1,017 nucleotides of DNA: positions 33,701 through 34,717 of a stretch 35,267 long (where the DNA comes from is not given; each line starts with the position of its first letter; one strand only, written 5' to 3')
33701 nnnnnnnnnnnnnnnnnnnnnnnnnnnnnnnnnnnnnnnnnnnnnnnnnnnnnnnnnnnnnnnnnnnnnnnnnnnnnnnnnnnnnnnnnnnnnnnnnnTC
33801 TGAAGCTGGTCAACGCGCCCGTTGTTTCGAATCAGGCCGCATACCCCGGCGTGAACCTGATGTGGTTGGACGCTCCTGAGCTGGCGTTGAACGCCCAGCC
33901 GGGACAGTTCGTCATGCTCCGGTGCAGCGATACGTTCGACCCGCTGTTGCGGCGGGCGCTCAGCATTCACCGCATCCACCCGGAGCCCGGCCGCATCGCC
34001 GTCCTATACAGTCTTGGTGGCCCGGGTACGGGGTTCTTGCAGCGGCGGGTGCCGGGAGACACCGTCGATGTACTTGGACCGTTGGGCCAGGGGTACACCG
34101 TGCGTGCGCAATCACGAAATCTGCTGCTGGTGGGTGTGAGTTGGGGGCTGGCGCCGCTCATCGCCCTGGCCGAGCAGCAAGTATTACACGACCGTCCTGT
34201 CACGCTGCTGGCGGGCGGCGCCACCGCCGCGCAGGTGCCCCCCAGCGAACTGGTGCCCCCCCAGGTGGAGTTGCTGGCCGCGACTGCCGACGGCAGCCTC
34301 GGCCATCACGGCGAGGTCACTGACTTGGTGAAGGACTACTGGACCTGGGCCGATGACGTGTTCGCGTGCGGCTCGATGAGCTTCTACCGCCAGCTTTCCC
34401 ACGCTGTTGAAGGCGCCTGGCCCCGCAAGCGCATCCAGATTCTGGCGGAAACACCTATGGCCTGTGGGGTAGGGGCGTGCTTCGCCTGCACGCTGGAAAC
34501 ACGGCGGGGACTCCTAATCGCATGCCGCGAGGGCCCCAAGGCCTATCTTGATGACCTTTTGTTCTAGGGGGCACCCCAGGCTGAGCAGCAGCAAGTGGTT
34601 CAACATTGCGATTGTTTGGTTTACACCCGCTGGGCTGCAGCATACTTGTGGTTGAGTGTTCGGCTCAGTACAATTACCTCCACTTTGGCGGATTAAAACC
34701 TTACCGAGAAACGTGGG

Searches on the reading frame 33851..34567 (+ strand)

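Call 7: search_protein_families(library=pfam, proteins=[window:33851-34567:+])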
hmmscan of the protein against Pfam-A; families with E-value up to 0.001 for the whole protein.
window:33851-34567:+ (238 aa): 1 family
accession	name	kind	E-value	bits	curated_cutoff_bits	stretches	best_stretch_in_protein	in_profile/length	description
PF10418.14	DHODB_Fe-S_bind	-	3e-09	36.9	23.9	1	200-230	1-34/41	Iron-sulfur cluster binding domain of dihydroorotate dehydrogenase B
